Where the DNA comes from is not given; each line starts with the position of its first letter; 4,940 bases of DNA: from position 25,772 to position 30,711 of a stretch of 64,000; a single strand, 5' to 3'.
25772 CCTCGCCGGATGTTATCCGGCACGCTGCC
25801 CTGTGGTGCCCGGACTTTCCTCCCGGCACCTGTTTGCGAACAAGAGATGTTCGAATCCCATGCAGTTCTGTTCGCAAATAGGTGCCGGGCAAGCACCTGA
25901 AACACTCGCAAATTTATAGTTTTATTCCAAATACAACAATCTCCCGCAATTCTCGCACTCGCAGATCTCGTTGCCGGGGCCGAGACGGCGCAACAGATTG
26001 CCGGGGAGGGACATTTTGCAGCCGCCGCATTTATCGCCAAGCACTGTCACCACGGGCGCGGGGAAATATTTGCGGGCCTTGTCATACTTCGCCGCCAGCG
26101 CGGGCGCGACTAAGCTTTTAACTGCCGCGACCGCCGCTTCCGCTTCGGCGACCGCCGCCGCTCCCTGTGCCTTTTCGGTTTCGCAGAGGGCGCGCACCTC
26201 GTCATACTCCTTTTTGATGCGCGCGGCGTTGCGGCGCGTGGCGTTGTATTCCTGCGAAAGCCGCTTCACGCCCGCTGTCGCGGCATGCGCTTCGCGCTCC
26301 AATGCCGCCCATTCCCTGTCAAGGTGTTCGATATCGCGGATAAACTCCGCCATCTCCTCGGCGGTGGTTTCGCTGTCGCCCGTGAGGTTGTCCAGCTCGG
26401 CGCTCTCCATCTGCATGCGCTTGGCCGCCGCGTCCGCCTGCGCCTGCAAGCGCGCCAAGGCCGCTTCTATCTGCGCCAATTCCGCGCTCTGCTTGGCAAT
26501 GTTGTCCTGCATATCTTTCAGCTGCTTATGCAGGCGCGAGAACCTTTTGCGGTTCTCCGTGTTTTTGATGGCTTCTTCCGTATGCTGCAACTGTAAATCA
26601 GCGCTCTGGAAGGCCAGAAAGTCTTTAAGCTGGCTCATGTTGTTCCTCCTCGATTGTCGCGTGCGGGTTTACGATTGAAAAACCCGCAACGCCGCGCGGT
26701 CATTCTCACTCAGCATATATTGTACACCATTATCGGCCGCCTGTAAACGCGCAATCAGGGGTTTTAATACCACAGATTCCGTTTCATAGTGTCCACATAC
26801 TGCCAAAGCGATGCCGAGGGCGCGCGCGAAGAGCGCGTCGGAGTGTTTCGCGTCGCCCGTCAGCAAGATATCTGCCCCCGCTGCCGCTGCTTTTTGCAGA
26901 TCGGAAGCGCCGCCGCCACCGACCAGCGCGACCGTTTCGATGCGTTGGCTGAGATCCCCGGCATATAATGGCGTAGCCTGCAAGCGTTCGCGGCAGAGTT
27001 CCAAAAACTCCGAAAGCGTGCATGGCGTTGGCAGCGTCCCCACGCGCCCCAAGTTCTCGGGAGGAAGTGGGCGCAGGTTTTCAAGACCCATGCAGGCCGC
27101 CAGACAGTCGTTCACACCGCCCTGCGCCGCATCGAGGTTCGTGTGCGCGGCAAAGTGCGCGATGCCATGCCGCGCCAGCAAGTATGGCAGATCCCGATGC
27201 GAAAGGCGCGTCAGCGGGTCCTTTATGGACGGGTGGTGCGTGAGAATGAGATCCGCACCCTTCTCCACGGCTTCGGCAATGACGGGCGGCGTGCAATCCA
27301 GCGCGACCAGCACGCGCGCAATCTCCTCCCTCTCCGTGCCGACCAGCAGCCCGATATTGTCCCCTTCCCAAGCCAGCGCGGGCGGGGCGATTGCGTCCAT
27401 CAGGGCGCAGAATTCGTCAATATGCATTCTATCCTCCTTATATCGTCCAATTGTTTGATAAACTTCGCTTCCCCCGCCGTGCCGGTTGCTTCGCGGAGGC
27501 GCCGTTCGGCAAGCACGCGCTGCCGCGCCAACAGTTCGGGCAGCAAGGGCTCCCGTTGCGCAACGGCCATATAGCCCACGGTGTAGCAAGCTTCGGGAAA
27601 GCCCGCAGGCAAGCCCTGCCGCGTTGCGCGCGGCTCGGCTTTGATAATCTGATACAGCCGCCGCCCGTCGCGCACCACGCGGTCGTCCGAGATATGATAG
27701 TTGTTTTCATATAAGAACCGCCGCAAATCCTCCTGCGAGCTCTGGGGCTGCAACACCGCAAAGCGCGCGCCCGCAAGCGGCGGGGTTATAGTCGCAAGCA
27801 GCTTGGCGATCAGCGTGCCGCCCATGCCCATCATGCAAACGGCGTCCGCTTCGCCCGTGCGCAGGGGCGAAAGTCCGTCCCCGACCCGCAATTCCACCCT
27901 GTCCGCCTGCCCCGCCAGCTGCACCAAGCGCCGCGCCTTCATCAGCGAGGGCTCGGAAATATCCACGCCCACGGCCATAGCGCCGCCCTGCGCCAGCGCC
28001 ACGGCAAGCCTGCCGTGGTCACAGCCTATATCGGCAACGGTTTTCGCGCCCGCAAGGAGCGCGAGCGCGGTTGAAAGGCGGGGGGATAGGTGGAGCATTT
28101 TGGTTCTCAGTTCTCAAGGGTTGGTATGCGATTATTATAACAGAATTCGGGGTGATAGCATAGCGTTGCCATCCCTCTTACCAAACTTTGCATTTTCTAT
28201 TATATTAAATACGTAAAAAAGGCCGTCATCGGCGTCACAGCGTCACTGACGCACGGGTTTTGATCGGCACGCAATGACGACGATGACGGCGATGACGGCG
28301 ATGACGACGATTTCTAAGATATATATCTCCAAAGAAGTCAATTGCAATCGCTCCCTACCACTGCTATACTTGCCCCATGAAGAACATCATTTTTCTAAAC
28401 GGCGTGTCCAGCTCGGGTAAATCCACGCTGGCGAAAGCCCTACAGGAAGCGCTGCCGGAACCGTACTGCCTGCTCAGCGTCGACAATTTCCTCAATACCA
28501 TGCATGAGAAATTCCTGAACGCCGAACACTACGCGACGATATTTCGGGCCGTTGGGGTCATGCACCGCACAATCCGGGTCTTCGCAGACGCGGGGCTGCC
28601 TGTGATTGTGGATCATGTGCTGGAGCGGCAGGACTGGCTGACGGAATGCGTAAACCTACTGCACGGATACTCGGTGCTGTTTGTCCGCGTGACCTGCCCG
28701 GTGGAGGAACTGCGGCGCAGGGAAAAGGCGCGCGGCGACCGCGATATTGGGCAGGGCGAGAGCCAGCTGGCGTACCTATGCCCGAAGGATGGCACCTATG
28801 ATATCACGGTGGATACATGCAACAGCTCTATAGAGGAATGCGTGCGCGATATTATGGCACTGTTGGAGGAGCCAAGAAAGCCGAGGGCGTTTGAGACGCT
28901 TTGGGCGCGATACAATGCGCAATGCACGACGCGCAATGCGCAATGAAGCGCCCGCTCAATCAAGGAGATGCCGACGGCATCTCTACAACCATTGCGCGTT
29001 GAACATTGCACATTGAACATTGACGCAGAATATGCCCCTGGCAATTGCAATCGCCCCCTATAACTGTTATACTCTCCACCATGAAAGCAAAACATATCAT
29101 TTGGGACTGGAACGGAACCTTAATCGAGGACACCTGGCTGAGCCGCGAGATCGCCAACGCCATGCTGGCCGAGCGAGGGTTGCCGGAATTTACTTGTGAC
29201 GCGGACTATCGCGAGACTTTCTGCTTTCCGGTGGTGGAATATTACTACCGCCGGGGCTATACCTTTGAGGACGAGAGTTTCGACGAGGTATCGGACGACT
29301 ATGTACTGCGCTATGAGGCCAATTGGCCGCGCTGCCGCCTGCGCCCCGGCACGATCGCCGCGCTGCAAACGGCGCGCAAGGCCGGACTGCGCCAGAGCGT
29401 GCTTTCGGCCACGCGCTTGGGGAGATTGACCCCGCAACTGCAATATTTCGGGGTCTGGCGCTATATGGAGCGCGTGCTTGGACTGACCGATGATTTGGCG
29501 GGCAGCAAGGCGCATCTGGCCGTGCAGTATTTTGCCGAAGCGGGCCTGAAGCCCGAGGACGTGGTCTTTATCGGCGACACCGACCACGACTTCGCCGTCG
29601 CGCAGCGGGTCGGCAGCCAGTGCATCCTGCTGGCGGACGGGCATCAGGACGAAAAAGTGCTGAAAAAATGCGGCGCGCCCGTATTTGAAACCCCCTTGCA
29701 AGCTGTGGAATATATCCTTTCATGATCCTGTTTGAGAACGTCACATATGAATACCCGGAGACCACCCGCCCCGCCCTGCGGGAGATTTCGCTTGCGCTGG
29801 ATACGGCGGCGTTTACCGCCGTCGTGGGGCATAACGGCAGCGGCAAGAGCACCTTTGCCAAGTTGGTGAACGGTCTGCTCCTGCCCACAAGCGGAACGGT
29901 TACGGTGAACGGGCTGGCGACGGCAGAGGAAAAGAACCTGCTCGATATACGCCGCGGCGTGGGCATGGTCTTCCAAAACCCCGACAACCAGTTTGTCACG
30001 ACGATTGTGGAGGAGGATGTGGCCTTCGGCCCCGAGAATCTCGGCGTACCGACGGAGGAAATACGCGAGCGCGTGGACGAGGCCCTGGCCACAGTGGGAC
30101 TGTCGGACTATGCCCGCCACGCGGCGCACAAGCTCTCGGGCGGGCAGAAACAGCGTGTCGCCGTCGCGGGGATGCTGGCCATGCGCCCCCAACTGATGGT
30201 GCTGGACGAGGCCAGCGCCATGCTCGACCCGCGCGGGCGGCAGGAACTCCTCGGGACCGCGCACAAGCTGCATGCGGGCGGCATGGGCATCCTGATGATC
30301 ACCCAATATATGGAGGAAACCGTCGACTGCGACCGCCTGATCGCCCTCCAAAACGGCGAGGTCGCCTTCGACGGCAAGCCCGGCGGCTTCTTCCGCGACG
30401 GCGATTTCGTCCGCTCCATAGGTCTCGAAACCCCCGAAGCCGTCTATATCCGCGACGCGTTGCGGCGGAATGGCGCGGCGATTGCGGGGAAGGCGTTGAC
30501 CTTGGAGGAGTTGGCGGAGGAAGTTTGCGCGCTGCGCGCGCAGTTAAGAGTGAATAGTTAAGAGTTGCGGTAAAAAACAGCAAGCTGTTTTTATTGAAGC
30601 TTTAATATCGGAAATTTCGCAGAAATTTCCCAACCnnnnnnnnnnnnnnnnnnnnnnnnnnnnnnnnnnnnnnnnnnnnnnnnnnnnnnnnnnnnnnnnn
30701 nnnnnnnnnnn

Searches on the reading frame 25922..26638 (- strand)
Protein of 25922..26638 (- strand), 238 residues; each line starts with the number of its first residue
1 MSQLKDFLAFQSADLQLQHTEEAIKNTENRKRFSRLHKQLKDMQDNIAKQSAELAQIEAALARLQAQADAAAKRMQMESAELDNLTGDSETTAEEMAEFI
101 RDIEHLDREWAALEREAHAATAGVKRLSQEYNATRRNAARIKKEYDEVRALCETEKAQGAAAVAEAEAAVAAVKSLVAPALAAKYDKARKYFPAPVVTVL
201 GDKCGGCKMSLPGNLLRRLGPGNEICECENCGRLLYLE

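Call 73: search_protein_families(library=pfam, proteins=[window:25922-26638:-], max_evalue=0.001)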
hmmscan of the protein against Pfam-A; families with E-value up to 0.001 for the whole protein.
window:25922-26638:- (238 aa): 4 families
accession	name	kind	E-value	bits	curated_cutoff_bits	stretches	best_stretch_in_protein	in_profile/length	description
PF02591.20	Zn_ribbon_9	-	3.8e-07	30.5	29.1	1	203-235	1-33/33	C4-type zinc ribbon domain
PF24481.2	CT398_CC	-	8.1e-06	26.2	27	1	11-190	2-177/180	CT398-like coiled coil hairpin domain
PF09486.15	HrpB7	-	0.00026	21.9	29.7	0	37-164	14-142/157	Bacterial type III secretion protein (HrpB7)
PF06818.20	Fez1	-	0.0006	20.8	34.4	1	27-157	41-171/199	Fez1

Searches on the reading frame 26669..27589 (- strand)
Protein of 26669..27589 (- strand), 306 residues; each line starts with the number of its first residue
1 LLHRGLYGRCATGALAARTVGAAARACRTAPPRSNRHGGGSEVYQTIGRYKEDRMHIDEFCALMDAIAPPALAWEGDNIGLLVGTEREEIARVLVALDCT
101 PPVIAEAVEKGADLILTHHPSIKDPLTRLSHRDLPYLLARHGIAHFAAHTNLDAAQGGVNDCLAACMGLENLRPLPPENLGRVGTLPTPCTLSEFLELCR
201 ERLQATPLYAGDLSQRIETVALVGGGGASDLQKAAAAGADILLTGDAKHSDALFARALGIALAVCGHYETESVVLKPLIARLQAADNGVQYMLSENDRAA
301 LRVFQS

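Call 73: search_protein_families(library=pfam, proteins=[window:26669-27589:-], max_evalue=0.001)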
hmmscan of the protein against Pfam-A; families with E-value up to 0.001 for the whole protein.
window:26669-27589:- (306 aa): 1 family
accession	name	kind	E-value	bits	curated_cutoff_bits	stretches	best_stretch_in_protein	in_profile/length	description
PF01784.24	DUF34_NIF3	-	3.1e-70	237.2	23.4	1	55-295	1-251/256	Duf34/NIF3 (NGG1p interacting factor 3)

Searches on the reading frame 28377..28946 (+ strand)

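Call 73: search_protein_families(library=pfam, proteins=[window:28377-28946:+], max_evalue=0.001)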
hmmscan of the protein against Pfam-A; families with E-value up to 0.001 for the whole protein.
window:28377-28946:+ (189 aa): 5 families
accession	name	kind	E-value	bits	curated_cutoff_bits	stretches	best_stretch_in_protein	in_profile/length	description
PF07931.18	CPT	-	1.8e-38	132.5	22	1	3-162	2-170/172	Chloramphenicol phosphotransferase-like protein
PF13671.12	AAA_33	-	2.8e-16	60.6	27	1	5-122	2-121/143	AAA domain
PF13238.12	AAA_18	-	6.4e-09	36.8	29.4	1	5-126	1-118/128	AAA domain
PF06414.18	Zeta_toxin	-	1.6e-05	24.9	22.3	1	3-122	17-146/199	Zeta toxin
PF01583.26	APS_kinase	-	6.9e-05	23.4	21.1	1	4-117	4-119/152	Adenylylsulphate kinase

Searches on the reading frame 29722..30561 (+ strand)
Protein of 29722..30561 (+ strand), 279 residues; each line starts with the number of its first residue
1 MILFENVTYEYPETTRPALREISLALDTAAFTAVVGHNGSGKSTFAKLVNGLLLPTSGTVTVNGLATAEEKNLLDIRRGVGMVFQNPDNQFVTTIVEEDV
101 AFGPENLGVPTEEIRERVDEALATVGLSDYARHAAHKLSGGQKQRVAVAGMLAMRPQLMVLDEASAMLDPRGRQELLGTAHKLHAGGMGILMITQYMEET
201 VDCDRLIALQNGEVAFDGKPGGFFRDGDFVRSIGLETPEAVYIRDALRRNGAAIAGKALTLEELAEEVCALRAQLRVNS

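Call 25: find_homologous_proteins(query=window:29722-30561:+, max_evalue=1e-40)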
Query window:29722-30561:+ (279 aa): 8000 proteins with E <= 1e-40 among 8000 candidates; the best 120 are listed.
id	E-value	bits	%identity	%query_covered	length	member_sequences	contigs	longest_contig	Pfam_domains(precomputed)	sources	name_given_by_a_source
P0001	2.7e-177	606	100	100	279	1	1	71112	PF00005.34,PF02463.26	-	-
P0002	3.3e-148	510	87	97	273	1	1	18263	PF00005.34,PF02463.26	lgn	-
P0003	3.1e-106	373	67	95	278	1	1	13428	PF00005.34,PF13401.13,PF02463.26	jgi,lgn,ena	-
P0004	8.7e-106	371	64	99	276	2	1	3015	PF00005.34,PF13401.13,PF02463.26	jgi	-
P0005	5.3e-105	369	65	97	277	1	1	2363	PF00005.34,PF13401.13,PF02463.26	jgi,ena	-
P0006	5.5e-105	369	62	97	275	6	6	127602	PF00005.34,PF13401.13,PF02463.26,PF13304.13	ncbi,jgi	jgi:energy-coupling factor transport system ATP-binding protein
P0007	1.1e-103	364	62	97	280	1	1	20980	PF00005.34,PF13401.13,PF02463.26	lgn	-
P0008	1.1e-103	364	58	97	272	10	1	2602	PF00005.34,PF13401.13,PF02463.26,PF13304.13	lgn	-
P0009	2.0e-103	363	62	97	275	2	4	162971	PF00005.34,PF13401.13,PF02463.26,PF13304.13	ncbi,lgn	-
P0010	3.5e-103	363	61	99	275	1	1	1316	PF00005.34,PF13401.13,PF02463.26,PF13304.13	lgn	-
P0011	6.9e-103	362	62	97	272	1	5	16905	PF00005.34,PF13401.13,PF02463.26,PF13304.13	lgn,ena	-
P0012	7.6e-103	362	62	97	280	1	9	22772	PF00005.34,PF13401.13,PF02463.26,PF13304.13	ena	-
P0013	1.0e-102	361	62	97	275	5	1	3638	PF00005.34,PF13401.13,PF02463.26,PF13304.13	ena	-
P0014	1.3e-102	361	62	97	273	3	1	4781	PF00005.34,PF13401.13,PF02463.26,PF13304.13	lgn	-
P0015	1.7e-102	360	60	97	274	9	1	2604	PF00005.34,PF02463.26,PF13304.13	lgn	-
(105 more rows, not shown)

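Call 26: find_encoding_contigs(protein=P0002, flank=10000, max_places=3)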
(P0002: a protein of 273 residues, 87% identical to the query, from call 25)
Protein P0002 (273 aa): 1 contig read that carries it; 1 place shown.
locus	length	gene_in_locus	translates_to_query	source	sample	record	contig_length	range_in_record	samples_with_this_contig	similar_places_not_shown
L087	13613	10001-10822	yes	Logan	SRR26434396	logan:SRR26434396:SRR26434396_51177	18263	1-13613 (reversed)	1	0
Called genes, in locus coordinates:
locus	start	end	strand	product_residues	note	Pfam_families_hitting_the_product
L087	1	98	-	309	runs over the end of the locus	PF06130:PTAC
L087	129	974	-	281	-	PF01791:DeoC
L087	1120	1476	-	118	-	PF02410:RsfS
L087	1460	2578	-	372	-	PF01467:CTP_transf_like, PF01966:HD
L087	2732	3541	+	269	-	-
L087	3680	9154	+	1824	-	PF00082:Peptidase_S8, PF02225:PA, PF06280:fn3_5 (faint)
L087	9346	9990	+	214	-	PF00702:Hydrolase, PF12710:HAD, PF13419:HAD_2, PF13242:Hydrolase_like (weak)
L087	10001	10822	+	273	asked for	PF00005:ABC_tran, PF02463:SMC_N (weak)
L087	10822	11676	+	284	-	PF00005:ABC_tran, PF02463:SMC_N (weak), PF13191:AAA_16 (faint), PF13304:AAA_21 (weak)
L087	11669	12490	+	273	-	PF02361:CbiQ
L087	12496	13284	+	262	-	PF01416:PseudoU_synth_1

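Call 27: find_encoding_contigs(protein=P0003, flank=10000, max_places=3)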
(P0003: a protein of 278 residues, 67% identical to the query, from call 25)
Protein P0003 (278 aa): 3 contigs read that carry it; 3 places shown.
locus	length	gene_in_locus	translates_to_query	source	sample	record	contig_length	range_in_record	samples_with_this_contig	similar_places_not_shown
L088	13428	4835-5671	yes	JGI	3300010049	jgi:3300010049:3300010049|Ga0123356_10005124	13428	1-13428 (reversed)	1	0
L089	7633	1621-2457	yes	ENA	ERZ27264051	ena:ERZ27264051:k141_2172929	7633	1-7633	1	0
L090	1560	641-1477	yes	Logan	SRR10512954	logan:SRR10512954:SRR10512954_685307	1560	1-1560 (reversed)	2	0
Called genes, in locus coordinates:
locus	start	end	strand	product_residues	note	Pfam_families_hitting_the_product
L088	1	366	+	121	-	?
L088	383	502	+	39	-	-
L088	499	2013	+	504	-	PF00849:PseudoU_synth_2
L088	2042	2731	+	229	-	PF00899:ThiF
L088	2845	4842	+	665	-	PF02878:PGM_PMM_I, PF02879:PGM_PMM_II, PF02880:PGM_PMM_III, PF00408:PGM_PMM_IV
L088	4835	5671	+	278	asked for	PF00005:ABC_tran, PF02463:SMC_N, PF13401:AAA_22 (weak)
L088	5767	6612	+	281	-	PF00005:ABC_tran, PF02463:SMC_N (weak), PF13481:AAA_25 (faint), PF13304:AAA_21 (weak)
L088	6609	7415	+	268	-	PF02361:CbiQ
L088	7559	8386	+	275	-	PF01416:PseudoU_synth_1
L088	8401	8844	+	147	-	PF00383:dCMP_cyt_deam_1, PF14437:MafB19-deam, PF14439:Bd3614-deam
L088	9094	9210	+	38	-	-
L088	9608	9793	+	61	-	PF12651:RHH_3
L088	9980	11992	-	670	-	PF13510:Fer2_4, PF10588:NADH-G_4Fe-4S_3, PF22117:Fer4_Nqo3, PF02906:Fe_hyd_lg_C, PF02256:Fe_hyd_SSU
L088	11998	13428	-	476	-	?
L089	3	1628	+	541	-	?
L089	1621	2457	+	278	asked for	PF00005:ABC_tran, PF02463:SMC_N, PF13401:AAA_22 (weak)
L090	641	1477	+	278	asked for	PF00005:ABC_tran, PF02463:SMC_N, PF13401:AAA_22 (weak)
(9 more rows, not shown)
